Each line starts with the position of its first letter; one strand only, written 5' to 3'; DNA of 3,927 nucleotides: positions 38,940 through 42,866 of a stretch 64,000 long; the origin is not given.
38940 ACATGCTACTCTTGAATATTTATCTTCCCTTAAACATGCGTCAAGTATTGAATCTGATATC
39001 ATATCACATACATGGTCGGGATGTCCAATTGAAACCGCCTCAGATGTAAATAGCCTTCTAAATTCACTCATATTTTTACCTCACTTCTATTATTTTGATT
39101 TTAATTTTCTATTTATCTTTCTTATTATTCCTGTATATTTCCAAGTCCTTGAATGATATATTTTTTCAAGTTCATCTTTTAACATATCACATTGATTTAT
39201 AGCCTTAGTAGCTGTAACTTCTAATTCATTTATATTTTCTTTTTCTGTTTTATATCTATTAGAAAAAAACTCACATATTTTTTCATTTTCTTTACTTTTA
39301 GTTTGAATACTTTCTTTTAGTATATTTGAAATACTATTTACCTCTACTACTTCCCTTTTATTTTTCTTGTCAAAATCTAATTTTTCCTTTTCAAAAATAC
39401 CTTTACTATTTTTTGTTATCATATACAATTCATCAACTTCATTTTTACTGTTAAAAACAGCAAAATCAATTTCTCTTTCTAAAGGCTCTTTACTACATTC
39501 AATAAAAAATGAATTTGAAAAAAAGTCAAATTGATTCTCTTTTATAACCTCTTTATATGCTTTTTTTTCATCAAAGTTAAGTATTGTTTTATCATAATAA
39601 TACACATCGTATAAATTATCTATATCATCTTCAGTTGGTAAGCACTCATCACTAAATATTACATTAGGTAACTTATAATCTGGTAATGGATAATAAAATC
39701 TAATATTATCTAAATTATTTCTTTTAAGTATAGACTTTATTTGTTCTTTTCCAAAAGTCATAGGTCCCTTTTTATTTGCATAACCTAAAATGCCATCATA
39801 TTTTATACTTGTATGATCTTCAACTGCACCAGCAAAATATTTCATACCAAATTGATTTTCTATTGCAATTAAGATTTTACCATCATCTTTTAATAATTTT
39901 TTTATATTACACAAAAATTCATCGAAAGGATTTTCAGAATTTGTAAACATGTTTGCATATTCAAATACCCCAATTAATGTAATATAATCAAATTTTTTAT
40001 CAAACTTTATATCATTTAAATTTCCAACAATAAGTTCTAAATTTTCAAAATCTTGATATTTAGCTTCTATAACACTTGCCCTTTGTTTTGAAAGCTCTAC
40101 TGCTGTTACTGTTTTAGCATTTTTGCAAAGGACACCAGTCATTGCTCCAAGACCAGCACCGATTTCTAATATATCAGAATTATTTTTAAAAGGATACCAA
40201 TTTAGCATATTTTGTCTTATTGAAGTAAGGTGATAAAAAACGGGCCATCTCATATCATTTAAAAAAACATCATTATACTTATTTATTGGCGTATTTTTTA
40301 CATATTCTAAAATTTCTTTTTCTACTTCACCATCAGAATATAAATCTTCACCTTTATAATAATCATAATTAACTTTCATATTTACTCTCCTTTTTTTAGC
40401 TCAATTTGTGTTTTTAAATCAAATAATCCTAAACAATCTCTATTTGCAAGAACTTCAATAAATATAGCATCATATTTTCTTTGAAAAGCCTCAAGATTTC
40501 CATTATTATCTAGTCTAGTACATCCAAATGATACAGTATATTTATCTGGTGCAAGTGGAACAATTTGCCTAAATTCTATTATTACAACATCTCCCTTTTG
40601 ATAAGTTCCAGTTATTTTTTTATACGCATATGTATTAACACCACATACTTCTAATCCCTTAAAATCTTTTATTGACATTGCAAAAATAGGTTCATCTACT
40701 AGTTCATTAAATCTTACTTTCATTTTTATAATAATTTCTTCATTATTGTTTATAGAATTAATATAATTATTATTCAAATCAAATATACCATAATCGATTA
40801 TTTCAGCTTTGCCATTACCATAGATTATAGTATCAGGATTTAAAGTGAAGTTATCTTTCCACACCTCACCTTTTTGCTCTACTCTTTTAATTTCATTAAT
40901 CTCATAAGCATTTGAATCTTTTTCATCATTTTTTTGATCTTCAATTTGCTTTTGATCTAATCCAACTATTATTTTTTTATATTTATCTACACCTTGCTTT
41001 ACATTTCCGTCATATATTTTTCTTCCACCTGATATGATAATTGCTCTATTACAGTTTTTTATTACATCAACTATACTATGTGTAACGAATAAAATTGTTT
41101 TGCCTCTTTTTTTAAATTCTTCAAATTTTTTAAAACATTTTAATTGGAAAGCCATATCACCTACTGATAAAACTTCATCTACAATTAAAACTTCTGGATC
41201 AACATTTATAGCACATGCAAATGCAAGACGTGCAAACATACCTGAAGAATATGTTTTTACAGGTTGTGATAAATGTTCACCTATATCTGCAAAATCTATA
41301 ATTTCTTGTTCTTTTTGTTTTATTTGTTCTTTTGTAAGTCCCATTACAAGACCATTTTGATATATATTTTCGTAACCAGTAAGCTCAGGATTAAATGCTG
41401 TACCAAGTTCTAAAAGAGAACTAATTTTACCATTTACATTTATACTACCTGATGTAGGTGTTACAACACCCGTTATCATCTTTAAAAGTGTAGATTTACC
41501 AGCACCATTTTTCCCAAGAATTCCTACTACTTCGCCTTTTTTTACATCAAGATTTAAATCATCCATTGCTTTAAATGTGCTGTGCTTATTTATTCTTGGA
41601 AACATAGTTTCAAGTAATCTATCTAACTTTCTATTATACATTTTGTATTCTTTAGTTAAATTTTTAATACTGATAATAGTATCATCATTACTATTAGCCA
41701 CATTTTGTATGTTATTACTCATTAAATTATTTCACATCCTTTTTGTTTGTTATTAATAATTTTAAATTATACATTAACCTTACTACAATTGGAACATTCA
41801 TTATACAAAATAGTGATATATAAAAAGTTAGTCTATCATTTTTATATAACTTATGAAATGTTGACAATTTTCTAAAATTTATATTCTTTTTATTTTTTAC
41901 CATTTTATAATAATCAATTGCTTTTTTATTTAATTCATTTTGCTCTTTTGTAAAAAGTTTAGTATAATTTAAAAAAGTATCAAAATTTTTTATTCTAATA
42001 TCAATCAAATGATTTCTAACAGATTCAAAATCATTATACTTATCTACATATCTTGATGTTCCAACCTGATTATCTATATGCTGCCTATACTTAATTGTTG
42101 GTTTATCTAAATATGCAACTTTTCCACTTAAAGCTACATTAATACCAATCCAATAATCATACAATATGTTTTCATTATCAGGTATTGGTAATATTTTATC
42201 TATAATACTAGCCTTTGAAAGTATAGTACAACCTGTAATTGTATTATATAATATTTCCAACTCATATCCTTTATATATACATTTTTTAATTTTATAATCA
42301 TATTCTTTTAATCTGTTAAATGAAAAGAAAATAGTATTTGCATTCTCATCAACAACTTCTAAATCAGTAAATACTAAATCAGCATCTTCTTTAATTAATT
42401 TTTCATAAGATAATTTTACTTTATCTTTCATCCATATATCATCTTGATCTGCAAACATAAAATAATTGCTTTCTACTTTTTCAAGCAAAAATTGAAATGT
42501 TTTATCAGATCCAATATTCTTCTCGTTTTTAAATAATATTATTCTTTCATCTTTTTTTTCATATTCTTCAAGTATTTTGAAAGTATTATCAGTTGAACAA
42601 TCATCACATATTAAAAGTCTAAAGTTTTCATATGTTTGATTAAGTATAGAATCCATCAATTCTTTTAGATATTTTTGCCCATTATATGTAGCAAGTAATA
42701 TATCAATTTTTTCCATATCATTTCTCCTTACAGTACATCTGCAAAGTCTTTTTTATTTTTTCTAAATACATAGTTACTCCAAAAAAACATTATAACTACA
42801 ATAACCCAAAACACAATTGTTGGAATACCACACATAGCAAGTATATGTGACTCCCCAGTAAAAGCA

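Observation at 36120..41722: Split WbdD-like cap-and-measure machinery for an ABC-exported glycan in a Gram-positive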

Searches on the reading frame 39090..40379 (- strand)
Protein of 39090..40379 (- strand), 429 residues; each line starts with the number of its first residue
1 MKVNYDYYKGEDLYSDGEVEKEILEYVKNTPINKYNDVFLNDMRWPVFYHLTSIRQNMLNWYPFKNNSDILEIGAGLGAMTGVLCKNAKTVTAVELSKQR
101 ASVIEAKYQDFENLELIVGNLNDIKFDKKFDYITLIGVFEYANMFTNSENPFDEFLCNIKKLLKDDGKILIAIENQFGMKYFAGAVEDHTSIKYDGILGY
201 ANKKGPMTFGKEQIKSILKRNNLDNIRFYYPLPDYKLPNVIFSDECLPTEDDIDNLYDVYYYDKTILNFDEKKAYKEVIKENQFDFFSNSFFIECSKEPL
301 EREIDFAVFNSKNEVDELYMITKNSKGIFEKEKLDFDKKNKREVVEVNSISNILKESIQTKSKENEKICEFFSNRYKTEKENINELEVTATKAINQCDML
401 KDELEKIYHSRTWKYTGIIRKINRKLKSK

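Call 5: search_protein_families(library=pfam, proteins=[window:39090-40379:-], max_evalue=0.01)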
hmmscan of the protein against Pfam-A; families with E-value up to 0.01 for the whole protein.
window:39090-40379:- (429 aa): 7 families
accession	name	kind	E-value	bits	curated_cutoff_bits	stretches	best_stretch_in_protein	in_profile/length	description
PF08241.18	Methyltransf_11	-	4.9e-12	46.8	21.2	1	71-171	1-95/95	Methyltransferase domain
PF08242.18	Methyltransf_12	-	1.4e-10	42.2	30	1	71-169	1-98/98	Methyltransferase domain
PF13649.12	Methyltransf_25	-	3.7e-09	37.6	27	1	70-167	1-97/97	Methyltransferase domain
PF13489.12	Methyltransf_23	-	3.8e-09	36.9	27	1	64-226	20-162/164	Methyltransferase domain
PF00398.26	RrnaAD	-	7.3e-07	29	24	1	64-128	28-92/263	Ribosomal RNA adenine dimethylase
PF05401.17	NodS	-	0.0001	22.6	24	1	66-171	43-144/201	Nodulation protein S (NodS)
PF05175.20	MTS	-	0.0008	19.5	23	1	65-180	30-147/170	Methyltransferase small domain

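Call 8: search_solved_structures(query=window:39090-40379:-, max_evalue=10, show_alignments=2)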
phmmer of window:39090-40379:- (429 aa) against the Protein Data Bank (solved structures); distinct sequences matched with E-value up to 10: 43.
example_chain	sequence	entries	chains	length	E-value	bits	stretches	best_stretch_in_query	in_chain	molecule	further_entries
5z9o_A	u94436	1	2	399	2.8e-06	29.8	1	58-171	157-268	Cyclopropane-fatty-acyl-phospholipid synthase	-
3mgg_A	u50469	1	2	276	5.6e-06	28.8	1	67-227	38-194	Methyltransferase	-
8rdl_A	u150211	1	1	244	1.8e-05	27.1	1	68-168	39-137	ToxA protein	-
4krg_A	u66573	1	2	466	6.9e-05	25.2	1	52-170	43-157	Phosphoethanolamine N-methyltransferase 1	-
8x4l_A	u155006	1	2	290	0.00019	23.8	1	64-134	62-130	Probable ribosomal RNA small subunit methyltransferase A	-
8x3w_A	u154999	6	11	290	0.00027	23.3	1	64-132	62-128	Probable ribosomal RNA small subunit methyltransferase A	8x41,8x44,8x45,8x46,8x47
8x4o_A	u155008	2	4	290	0.00037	22.8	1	64-130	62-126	Probable ribosomal RNA small subunit methyltransferase A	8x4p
6ifv_A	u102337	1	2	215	0.00048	22.4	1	50-119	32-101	Ribosomal RNA small subunit methyltransferase A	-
7wzg_A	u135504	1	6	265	0.00054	22.3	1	68-136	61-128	Cypemycin N-terminal methyltransferase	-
8x4g_A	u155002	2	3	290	0.00064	22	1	64-131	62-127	Probable ribosomal RNA small subunit methyltransferase A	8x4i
7v2l_W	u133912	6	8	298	0.0007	21.9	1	48-119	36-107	Ribosomal RNA small subunit methyltransferase A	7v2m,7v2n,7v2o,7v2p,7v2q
6ifx_A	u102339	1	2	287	0.00076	21.8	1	51-119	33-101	Ribosomal RNA small subunit methyltransferase A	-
6ifs_A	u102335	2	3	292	0.00079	21.7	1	51-119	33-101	Ribosomal RNA small subunit methyltransferase A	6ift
6ifw_A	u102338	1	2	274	0.0012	21.1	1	57-119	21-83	Ribosomal RNA small subunit methyltransferase A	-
6mro_A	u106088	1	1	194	0.0019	20.5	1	70-171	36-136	methyl transferase from Methanosarcina acetivorans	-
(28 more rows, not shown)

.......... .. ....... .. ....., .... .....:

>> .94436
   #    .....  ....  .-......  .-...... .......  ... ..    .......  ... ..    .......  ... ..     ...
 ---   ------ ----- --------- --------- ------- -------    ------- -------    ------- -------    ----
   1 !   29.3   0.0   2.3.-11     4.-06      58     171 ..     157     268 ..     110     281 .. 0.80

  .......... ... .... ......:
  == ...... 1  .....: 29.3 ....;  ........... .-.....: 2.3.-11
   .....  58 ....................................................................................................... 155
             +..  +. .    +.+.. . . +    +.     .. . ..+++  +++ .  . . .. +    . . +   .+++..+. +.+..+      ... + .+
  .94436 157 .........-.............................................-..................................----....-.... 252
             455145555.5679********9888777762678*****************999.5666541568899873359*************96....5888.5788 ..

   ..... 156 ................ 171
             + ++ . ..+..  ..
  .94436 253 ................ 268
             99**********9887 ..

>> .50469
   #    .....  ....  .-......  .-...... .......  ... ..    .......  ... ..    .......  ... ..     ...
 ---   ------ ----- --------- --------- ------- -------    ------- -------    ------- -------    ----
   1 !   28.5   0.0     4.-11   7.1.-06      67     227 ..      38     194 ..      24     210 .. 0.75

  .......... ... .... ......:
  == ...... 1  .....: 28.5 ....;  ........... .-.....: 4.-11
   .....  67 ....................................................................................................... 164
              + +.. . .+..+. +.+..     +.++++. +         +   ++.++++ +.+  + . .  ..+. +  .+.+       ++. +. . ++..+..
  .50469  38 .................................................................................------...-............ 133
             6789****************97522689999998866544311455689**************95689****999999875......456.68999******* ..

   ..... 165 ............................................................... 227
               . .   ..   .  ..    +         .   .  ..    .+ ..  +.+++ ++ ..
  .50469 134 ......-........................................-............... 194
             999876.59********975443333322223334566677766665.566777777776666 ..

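Call 9: search_protein_families(library=ncbifam, proteins=[window:39090-40379:-], max_evalue=0.01)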
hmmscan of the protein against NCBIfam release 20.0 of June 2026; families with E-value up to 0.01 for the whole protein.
window:39090-40379:- (429 aa): 23 families
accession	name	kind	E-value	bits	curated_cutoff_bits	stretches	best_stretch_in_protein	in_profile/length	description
TIGR00755.1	ksgA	equivalog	6.7e-12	45.3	171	1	50-131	13-94/256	16S rRNA (adenine(1518)-N(6)/adenine(1519)-N(6))-dimethyltransferase RsmA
NF000499.2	Erm23S_rRNA_broad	equivalog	6.6e-10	38.8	212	1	63-128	20-85/244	23S ribosomal RNA methyltransferase Erm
NF053839.1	CPFASynBruc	equivalog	1.2e-08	34.3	600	1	65-172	173-277/410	cyclopropane fatty acid synthase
NF043040.1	corrin_prot_MT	hypoth_equivalog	6.4e-08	32.3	180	1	45-174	21-150/216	corrinoid protein-associated methyltransferase CpaM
TIGR01983.1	UbiG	equivalog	2.8e-07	30.1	102.95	1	66-183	49-163/228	bifunctional 2-polyprenyl-6-hydroxyphenol methylase/3-demethylubiquinol 3-O-methyltransferase UbiG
NF012222.1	erm_A_23S_MT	exception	1.6e-06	27.8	475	1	57-133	21-97/243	23S rRNA (adenine(2058)-N(6))-methyltransferase Erm(A)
TIGR02021.1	BchM-ChlM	equivalog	7.6e-06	25.5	158.9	1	52-138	38-127/218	magnesium protoporphyrin IX methyltransferase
NF041820.1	daptide_MTase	equivalog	1.6e-05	24.5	175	1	67-174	37-145/243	daptide-type RiPP biosynthesis methyltransferase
TIGR02469.1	CbiT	equivalog_domain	1.8e-05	25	78.3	1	54-137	7-96/124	precorrin-6Y C5,15-methyltransferase (decarboxylating) subunit CbiT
TIGR02072.1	BioC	equivalog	1.8e-05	24.7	184.95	1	55-168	20-129/244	malonyl-ACP O-methyltransferase BioC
NF011486.0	PRK14896.1-1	equivalog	0.00011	21.4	450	1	67-120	50-106/284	16S ribosomal RNA methyltransferase A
NF008405.0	PRK11207.1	equivalog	0.00012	21.6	218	1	49-171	13-132/198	tellurite resistance methyltransferase TehB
NF041650.1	nod_mtase_NodS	equivalog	0.00035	20.3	300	1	68-170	40-138/190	nodulation methyltransferase NodS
NF011530.0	PRK14968.1-4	equivalog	0.0004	19.8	243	0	65-174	38-158/202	putative methyltransferase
NF011529.0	PRK14968.1-3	equivalog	0.00058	19.3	162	1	65-134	33-103/198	putative methyltransferase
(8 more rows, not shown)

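Call 13: find_homologous_proteins(query=window:39090-40379:-)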
Query window:39090-40379:- (429 aa): 4004 proteins with E <= 0.001 among 8000 candidates; the best 120 are listed.
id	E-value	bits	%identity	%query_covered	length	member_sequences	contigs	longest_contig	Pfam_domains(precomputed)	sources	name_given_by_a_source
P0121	3.0e-282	954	100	100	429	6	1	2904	PF13847.13,PF00398.27,PF13489.13,PF13649.13,PF08241.19,PF08242.19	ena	-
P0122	1.0e-245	833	86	100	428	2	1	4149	PF13847.13,PF00398.27,PF13489.13,PF13649.13,PF08241.19,PF08242.19,PF05401.17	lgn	-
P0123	1.1e-206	705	72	97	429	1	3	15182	PF13847.13,PF00398.27,PF13489.13,PF13649.13,PF05219.18,PF08241.19,PF08242.19,PF05401.17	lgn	-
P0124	5.6e-202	689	71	100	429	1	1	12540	PF13847.13,PF00398.27,PF13489.13,PF05175.21,PF13649.13,PF08241.19,PF08242.19,PF05401.17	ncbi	-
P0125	4.3e-201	686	71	100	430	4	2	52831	PF00398.27,PF13489.13,PF05175.21,PF13649.13,PF08241.19,PF08242.19,PF05401.17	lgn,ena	-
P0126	4.6e-201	686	71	97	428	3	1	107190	PF13847.13,PF00398.27,PF13489.13,PF02353.27,PF13649.13,PF08241.19,PF08242.19,PF05401.17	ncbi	-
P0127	2.8e-199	680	70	97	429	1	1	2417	PF00398.27,PF13489.13,PF13649.13,PF08241.19,PF08242.19,PF05401.17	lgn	-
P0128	3.7e-161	555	59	100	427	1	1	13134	PF13847.13,PF00398.27,PF13489.13,PF13649.13,PF08241.19,PF08242.19,PF05401.17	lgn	-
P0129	4.2e-160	551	59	100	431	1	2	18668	PF13847.13,PF00398.27,PF13489.13,PF05175.21,PF13649.13,PF08241.19,PF08242.19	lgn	-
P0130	5.6e-160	551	59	100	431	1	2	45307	PF13847.13,PF00398.27,PF13489.13,PF05175.21,PF13649.13,PF08241.19,PF08242.19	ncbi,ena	-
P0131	2.4e-159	549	60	99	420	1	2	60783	PF13847.13,PF00398.27,PF13489.13,PF13649.13,PF08241.19,PF08242.19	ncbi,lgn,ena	-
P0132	2.8e-158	545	59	100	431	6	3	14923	PF13847.13,PF00398.27,PF13489.13,PF05175.21,PF13649.13,PF08241.19,PF08242.19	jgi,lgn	-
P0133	5.4e-154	531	61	98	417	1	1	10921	PF00398.27,PF13489.13,PF03848.21,PF13649.13,PF08241.19,PF08242.19,PF05401.17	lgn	-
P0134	1.7e-152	526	59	99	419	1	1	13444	PF00398.27,PF13489.13,PF13649.13,PF08241.19,PF08242.19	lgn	-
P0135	3.4e-138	479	53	99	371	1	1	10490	PF13847.13,PF00398.27,PF13489.13,PF02353.27,PF13649.13,PF08241.19,PF08242.19,PF05401.17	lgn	-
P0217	1.8e-120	421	49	100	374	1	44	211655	PF00398.27,PF13489.13,PF13649.13,PF08241.19,PF08242.19,PF05401.17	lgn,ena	-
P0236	1.3e-119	418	62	71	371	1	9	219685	PF13847.13,PF00398.27,PF13489.13,PF13649.13,PF08241.19,PF08242.19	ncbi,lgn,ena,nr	ncbi:MAG: class I SAM-dependent methyltransferase [Clostridia bacterium]|nr:class I SAM-dependent me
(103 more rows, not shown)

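Call 93: find_encoding_contigs(protein=P0217, flank=8000, max_places=2)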
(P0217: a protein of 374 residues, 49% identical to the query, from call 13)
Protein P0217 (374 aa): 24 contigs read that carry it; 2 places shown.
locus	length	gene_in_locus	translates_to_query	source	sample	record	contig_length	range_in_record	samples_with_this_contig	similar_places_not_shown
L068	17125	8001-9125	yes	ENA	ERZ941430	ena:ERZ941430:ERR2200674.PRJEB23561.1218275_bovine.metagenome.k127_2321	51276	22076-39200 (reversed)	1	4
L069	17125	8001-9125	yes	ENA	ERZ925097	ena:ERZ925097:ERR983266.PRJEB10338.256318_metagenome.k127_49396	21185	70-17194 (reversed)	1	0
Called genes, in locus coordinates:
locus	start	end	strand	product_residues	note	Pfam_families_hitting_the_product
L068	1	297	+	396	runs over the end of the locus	PF03413:PepSY (faint)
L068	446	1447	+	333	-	PF00535:Glycos_transf_2, PF10111:Glyco_tranf_2_2 (weak), PF13641:Glyco_tranf_2_3 (weak)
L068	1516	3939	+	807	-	PF07538:ChW, PF00246:Peptidase_M14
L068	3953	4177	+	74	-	-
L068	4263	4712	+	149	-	-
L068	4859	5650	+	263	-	PF01061:ABC2_membrane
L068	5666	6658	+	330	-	PF00535:Glycos_transf_2, PF13641:Glyco_tranf_2_3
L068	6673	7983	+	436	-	PF00005:ABC_tran, PF14524:Wzt_C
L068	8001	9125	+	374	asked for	PF13489:Methyltransf_23, PF00398:RrnaAD, PF05401:NodS (weak), PF08241:Methyltransf_11, PF08242:Methyltransf_12, PF13649:Methyltransf_25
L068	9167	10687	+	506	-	-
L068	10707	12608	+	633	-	PF00535:Glycos_transf_2, PF10111:Glyco_tranf_2_2, PF13632:Glyco_trans_2_3 (faint), PF00535:Glycos_transf_2, PF13641:Glyco_tranf_2_3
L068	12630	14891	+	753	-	PF24677:DUF7657, PF24672:DUF7654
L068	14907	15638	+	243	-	PF00535:Glycos_transf_2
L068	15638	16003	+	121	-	PF10066:DUF2304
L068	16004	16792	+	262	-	PF00535:Glycos_transf_2, PF13641:Glyco_tranf_2_3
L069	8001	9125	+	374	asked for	PF13489:Methyltransf_23, PF00398:RrnaAD, PF05401:NodS (weak), PF08241:Methyltransf_11, PF08242:Methyltransf_12, PF13649:Methyltransf_25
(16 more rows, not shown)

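Call 94: find_encoding_contigs(protein=P0236, flank=8000, max_places=2)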
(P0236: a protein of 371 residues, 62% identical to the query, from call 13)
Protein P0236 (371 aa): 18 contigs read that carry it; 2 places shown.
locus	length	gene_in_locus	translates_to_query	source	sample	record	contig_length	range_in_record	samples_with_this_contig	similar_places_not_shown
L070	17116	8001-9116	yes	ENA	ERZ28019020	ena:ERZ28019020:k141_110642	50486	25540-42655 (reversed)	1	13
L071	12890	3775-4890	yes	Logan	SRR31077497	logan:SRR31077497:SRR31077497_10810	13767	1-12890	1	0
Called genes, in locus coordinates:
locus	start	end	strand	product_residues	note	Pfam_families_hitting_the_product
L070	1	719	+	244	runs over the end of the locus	PF11967:RecO_N, PF02565:RecO_C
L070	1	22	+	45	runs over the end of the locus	PF14006:YqzL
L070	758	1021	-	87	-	-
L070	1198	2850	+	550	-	PF00749:tRNA-synt_1c, PF19269:Anticodon_2 (weak)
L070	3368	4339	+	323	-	PF00535:Glycos_transf_2, PF13641:Glyco_tranf_2_3 (weak)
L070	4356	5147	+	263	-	PF01061:ABC2_membrane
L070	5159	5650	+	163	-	PF04138:GtrA_DPMS_TM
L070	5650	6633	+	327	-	PF00535:Glycos_transf_2, PF13641:Glyco_tranf_2_3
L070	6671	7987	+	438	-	PF00005:ABC_tran, PF14524:Wzt_C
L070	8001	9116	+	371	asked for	PF13489:Methyltransf_23, PF00398:RrnaAD, PF13649:Methyltransf_25, PF13847:Methyltransf_31, PF08241:Methyltransf_11, PF08242:Methyltransf_12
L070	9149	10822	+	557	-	-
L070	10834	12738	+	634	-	PF00535:Glycos_transf_2, PF10111:Glyco_tranf_2_2, PF13632:Glyco_trans_2_3 (faint), PF00535:Glycos_transf_2, PF13641:Glyco_tranf_2_3, PF13712:Glyco_tranf_2_5 (weak)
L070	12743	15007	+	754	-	PF24677:DUF7657, PF24672:DUF7654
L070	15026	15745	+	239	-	PF00535:Glycos_transf_2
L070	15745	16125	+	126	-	PF10066:DUF2304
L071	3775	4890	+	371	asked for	PF13489:Methyltransf_23, PF00398:RrnaAD, PF13649:Methyltransf_25, PF13847:Methyltransf_31, PF08241:Methyltransf_11, PF08242:Methyltransf_12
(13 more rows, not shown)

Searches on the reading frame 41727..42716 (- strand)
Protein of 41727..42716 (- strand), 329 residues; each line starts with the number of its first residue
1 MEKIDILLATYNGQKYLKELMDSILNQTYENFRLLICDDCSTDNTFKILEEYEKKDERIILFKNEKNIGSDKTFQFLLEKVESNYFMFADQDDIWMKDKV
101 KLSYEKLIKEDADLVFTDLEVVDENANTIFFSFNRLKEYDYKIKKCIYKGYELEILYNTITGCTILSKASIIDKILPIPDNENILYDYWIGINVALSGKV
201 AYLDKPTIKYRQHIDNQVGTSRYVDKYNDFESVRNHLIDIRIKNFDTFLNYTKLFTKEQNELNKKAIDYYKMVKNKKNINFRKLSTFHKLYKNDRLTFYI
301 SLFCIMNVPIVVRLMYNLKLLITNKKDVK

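Call 5: search_protein_families(library=pfam, proteins=[window:41727-42716:-], max_evalue=0.01)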
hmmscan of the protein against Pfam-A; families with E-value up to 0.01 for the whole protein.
window:41727-42716:- (329 aa): 3 families
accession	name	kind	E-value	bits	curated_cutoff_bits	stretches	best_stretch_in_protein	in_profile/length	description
PF00535.33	Glycos_transf_2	-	2.8e-26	92.9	23.3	1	6-139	2-132/168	Glycosyl transferase family 2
PF10111.15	Glyco_tranf_2_2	-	2.5e-06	27.6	27.3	1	12-125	10-130/276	Glycosyltransferase like family 2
PF13641.12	Glyco_tranf_2_3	-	4.8e-05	23.9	27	1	6-130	5-132/230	Glycosyltransferase like family 2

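Call 9: search_protein_families(library=ncbifam, proteins=[window:41727-42716:-], max_evalue=0.01)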
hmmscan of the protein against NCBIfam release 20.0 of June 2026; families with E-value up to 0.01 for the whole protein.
window:41727-42716:- (329 aa): 18 families
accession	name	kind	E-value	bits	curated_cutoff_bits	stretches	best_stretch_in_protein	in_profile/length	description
NF047683.1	TeichurnBiosyTuaG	equivalog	1.1e-25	90.7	400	1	3-133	7-137/252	teichuronic acid biosynthesis protein TuaG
NF053739.1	GlytfEpsEBac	equivalog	1.8e-19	69.8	450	1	3-126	2-127/265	glycosyltransferase EpsE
NF007482.0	PRK10073.1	equivalog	1.3e-14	54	423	1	2-130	6-126/334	glycosyltransferase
NF050050.1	ProtGlycPglI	equivalog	3.5e-13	49.6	500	1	1-118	1-118/306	GalNAc(5)-diNAcBac-PP-undecaprenol beta-1,3-glucosyltransferase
TIGR03937.1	PgaC_IcaA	equivalog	5.3e-13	48.7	422.3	1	2-107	45-150/407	poly-beta-1,6-N-acetyl-D-glucosamine synthase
NF007453.0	PRK10018.1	equivalog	1.6e-09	37.8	382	1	4-109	8-115/280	colanic acid biosynthesis glycosyltransferase WcaA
TIGR04017.1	WcaA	equivalog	8.4e-09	35.4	495.75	1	4-103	7-106/279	colanic acid biosynthesis glycosyltransferase WcaA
NF038302.1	EPS_HpsE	equivalog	1.5e-08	34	300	1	6-104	5-108/307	hormogonium polysaccharide biosynthesis glycosyltransferase HpsE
NF041875.1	EPS_EpsD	equivalog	1.2e-07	31.4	370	1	4-100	1-97/325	exopolysaccharide biosynthesis glycosyltransferase EpsD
NF041394.1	GtaseAglG_Halo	equivalog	4.8e-06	26.1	440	1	4-101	3-101/304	glucosyl-dolichyl phosphate glucuronosyltransferase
TIGR03111.1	glyc2_xrt_Gpos1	hypoth_equivalog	6.4e-06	25.2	363.95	1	3-139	50-192/439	TIGR03111 family XrtG-associated glycosyltransferase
NF047588.1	GlcsyltransPgfSStrep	equivalog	1.2e-05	24.7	500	1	3-125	2-127/308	glycosyltransferase PgfS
NF038299.1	EPS_HpsN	equivalog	2e-05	23.7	425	1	3-101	2-99/317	hormogonium polysaccharide biosynthesis glycosyltransferase HpsN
TIGR04242.1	nodulat_NodC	equivalog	3.9e-05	22.8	550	1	3-107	49-156/395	chitooligosaccharide synthase NodC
NF045692.1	OglycostaseCruG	equivalog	6e-05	22.1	600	1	3-65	42-104/386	2'-O-glycosyltransferase CruG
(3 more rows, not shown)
